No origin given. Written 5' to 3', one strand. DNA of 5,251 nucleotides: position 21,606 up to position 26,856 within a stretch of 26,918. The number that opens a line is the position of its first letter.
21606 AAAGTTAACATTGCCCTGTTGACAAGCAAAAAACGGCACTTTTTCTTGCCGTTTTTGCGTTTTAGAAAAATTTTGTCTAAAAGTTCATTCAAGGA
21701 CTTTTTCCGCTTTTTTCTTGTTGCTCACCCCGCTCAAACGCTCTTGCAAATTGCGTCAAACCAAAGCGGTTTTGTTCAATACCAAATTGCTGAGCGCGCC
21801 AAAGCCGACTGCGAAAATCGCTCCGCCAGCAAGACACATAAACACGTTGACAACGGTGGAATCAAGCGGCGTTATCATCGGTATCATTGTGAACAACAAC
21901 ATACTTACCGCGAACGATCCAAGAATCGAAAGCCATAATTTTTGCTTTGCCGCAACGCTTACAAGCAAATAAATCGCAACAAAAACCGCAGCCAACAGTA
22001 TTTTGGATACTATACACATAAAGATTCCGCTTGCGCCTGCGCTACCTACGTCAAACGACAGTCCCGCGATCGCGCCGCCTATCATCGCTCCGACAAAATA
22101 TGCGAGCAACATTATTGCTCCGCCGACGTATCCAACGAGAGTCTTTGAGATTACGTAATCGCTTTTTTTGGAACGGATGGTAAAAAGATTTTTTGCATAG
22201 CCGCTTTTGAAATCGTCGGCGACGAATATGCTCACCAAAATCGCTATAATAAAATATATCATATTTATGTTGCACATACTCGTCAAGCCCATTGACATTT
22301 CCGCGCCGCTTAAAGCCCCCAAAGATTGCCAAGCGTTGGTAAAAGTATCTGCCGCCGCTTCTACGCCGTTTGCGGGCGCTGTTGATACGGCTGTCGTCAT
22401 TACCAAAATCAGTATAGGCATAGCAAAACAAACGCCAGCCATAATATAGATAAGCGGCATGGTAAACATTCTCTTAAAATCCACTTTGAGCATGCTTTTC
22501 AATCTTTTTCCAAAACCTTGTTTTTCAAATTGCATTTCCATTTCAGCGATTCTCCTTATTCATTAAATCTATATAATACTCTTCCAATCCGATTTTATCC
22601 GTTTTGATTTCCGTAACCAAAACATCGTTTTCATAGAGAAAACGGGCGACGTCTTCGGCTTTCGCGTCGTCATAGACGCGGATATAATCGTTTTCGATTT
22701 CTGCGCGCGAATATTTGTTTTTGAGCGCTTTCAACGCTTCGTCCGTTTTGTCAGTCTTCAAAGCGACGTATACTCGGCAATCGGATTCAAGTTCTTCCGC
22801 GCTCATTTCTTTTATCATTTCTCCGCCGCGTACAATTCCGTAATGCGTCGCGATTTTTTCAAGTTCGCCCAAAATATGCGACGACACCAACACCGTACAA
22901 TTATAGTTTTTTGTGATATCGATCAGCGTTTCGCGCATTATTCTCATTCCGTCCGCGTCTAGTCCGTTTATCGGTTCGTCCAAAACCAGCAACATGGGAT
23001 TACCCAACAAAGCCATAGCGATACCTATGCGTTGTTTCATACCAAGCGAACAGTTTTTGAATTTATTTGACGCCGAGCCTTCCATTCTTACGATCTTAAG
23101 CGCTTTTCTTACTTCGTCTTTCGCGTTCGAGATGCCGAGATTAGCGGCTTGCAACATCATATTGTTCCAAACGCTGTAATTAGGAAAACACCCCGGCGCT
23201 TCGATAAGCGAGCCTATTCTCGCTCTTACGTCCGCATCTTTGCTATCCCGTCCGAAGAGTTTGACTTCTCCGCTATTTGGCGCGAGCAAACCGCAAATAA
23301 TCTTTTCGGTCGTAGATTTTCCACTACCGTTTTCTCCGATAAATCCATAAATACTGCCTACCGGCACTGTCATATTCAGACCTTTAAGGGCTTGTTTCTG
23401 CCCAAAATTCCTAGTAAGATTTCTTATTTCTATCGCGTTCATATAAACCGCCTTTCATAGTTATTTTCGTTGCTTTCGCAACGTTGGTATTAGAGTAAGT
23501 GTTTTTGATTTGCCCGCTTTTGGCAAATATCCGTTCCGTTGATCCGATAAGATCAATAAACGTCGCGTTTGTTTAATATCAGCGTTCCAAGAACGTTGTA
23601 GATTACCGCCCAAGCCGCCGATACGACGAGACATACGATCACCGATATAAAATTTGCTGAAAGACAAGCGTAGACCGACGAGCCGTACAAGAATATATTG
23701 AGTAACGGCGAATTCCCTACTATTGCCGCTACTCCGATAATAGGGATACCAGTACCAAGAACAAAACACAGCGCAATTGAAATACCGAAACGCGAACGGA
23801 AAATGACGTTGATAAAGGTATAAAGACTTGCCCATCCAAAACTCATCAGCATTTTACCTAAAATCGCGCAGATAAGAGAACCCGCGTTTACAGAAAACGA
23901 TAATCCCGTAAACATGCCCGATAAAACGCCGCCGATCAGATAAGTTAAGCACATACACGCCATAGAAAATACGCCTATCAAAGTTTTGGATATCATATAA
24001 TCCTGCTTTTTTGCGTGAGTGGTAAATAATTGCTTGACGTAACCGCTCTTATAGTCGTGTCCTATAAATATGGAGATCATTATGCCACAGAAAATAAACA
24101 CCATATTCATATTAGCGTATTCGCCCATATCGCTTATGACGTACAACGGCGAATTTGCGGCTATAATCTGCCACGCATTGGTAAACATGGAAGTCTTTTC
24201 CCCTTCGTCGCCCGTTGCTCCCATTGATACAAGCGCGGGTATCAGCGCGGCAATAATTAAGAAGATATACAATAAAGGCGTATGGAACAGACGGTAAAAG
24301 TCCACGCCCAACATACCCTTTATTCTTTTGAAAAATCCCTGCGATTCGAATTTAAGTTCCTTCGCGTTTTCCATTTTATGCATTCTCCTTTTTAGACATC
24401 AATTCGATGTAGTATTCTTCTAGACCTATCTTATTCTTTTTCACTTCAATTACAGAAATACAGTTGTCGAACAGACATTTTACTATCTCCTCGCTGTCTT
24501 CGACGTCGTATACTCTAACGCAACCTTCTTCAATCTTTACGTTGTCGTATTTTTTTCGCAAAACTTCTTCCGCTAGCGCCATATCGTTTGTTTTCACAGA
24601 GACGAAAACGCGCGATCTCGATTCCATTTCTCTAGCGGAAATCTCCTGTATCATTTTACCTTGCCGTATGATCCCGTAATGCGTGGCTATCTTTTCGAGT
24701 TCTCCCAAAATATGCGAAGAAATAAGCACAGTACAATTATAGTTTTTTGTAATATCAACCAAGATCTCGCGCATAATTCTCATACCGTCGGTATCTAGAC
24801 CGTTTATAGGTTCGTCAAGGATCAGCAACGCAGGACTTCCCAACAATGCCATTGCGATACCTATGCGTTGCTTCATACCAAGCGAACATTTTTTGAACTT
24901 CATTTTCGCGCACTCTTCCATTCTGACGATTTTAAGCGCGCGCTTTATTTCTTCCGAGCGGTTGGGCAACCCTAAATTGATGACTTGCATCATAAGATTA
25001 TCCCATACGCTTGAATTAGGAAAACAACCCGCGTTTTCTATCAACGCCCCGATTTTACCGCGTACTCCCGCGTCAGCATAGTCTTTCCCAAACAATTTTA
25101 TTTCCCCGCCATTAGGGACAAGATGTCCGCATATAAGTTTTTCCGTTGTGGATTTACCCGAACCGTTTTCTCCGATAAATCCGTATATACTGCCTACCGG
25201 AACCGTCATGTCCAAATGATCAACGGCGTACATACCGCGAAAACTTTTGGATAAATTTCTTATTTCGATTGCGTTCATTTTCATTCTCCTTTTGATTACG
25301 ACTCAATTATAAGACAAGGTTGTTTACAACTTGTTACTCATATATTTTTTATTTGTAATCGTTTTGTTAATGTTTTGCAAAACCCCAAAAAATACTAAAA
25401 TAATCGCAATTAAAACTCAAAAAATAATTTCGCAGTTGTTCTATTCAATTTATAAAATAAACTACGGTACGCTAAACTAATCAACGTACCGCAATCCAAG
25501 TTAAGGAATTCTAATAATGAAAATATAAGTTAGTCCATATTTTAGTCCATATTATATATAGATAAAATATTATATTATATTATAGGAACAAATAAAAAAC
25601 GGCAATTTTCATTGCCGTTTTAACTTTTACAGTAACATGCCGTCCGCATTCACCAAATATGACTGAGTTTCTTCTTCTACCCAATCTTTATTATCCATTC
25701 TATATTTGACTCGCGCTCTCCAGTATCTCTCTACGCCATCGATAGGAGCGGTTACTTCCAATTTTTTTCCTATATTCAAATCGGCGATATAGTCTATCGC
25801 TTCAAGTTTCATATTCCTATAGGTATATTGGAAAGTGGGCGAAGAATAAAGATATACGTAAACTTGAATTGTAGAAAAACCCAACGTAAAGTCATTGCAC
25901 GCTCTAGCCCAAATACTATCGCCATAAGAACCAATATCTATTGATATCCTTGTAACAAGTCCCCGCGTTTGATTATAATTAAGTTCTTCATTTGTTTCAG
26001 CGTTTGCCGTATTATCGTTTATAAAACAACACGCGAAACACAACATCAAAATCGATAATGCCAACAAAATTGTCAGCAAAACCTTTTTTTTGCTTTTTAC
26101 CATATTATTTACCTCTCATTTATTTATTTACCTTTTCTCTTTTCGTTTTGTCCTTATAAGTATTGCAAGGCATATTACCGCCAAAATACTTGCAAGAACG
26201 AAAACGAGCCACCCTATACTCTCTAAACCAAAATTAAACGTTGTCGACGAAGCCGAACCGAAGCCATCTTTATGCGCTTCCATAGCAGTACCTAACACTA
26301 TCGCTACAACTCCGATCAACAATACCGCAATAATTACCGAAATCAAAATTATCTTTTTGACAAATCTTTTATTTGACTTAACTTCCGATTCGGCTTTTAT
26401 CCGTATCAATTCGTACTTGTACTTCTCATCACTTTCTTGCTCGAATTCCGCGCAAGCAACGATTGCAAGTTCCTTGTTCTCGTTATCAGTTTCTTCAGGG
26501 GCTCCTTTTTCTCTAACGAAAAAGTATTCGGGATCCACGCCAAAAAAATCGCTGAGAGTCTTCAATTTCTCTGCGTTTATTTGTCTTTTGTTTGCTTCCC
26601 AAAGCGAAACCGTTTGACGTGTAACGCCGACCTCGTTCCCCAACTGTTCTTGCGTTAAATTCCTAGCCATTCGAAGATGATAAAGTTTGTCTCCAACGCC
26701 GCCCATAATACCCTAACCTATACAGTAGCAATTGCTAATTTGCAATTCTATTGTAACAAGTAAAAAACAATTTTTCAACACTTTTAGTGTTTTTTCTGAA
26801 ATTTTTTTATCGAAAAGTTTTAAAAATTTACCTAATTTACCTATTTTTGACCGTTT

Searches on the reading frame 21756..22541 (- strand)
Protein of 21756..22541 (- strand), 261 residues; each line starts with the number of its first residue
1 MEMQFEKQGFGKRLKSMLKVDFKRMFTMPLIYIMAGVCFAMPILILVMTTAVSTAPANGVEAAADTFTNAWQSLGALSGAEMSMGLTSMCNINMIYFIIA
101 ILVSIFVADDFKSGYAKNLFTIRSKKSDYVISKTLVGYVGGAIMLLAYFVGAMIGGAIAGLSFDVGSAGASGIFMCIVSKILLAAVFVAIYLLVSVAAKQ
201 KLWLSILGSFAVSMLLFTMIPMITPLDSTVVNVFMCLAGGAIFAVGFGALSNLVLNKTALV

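Call 12: search_protein_families(library=pfam, proteins=[window:21756-22541:-], max_evalue=0.001)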
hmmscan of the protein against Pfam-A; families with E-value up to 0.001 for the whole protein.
window:21756-22541:- (261 aa): 1 family
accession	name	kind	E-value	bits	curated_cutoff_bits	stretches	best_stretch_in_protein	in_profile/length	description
PF12730.13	ABC2_membrane_4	-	2.2e-06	28.2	27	1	28-210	12-173/179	ABC-2 family transporter protein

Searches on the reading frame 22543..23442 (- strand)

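Call 12: search_protein_families(library=pfam, proteins=[window:22543-23442:-], max_evalue=0.001)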
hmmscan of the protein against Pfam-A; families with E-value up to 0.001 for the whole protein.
window:22543-23442:- (299 aa): 2 families
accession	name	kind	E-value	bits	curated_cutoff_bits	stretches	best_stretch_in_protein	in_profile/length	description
PF00005.33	ABC_tran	-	4.6e-30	105.5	25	1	19-159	1-137/137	ABC transporter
PF13304.12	AAA_21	-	4.1e-08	34.1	27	1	130-193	237-302/304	AAA domain, putative AbiEii toxin, Type IV TA system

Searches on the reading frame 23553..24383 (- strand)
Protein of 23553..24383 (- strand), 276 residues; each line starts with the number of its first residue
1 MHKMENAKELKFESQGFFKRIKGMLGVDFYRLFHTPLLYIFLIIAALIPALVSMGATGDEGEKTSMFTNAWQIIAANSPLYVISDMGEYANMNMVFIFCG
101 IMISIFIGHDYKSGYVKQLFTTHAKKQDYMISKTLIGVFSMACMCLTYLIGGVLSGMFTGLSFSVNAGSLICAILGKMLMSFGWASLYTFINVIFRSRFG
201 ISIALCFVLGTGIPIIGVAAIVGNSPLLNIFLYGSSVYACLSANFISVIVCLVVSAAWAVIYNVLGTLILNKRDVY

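Call 12: search_protein_families(library=pfam, proteins=[window:23553-24383:-], max_evalue=0.001)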
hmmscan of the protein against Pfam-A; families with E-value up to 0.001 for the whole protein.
window:23553-24383:- (276 aa): 1 family
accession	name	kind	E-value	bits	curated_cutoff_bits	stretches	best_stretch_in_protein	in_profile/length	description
PF12730.13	ABC2_membrane_4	-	3e-07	31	27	1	29-210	6-176/179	ABC-2 family transporter protein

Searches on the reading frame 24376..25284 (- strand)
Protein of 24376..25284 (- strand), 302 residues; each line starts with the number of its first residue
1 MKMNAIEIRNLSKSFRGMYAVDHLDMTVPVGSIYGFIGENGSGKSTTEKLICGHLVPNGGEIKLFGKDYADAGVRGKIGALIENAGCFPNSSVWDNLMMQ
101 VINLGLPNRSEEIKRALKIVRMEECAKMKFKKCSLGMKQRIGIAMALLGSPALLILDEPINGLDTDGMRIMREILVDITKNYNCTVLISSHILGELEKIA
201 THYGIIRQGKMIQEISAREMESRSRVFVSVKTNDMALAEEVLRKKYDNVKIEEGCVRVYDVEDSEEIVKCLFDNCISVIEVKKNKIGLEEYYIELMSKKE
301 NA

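Call 12: search_protein_families(library=pfam, proteins=[window:24376-25284:-], max_evalue=0.001)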
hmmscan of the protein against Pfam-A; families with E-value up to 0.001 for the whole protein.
window:24376-25284:- (302 aa): 2 families
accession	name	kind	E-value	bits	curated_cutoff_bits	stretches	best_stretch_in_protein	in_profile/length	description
PF00005.33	ABC_tran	-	9.2e-29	101.2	25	1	22-161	2-137/137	ABC transporter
PF13304.12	AAA_21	-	5.3e-09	37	27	1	134-195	239-302/304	AAA domain, putative AbiEii toxin, Type IV TA system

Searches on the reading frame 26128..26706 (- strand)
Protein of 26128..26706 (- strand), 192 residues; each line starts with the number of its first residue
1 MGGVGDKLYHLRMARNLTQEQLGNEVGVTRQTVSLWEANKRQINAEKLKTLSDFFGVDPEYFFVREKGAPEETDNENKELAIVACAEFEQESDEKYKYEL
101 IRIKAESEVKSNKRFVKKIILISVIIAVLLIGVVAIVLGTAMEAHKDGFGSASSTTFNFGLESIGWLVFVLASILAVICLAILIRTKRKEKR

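Call 12: search_protein_families(library=pfam, proteins=[window:26128-26706:-], max_evalue=0.001)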
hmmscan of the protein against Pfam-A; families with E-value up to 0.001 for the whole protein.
window:26128-26706:- (192 aa): 6 families
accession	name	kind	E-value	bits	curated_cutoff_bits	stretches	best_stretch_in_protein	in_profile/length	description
PF01381.28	HTH_3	-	1.7e-14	54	23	1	10-62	3-55/55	Helix-turn-helix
PF12844.13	HTH_19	-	4.2e-09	36.6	30.2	1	5-63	1-59/64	Helix-turn-helix domain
PF13560.12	HTH_31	-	1.2e-07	32.4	27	1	5-60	3-59/64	Helix-turn-helix domain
PF13443.12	HTH_26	-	6e-05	23.7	22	1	10-64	4-59/63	Cro/C1-type HTH DNA-binding domain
PF13687.11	DUF4153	-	0.00024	20.8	27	1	108-189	76-157/373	Domain of unknown function (DUF4153)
PF23636.1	DUF7144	-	0.00061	20.3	27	1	126-185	7-66/115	Domain of unknown function (DUF7144)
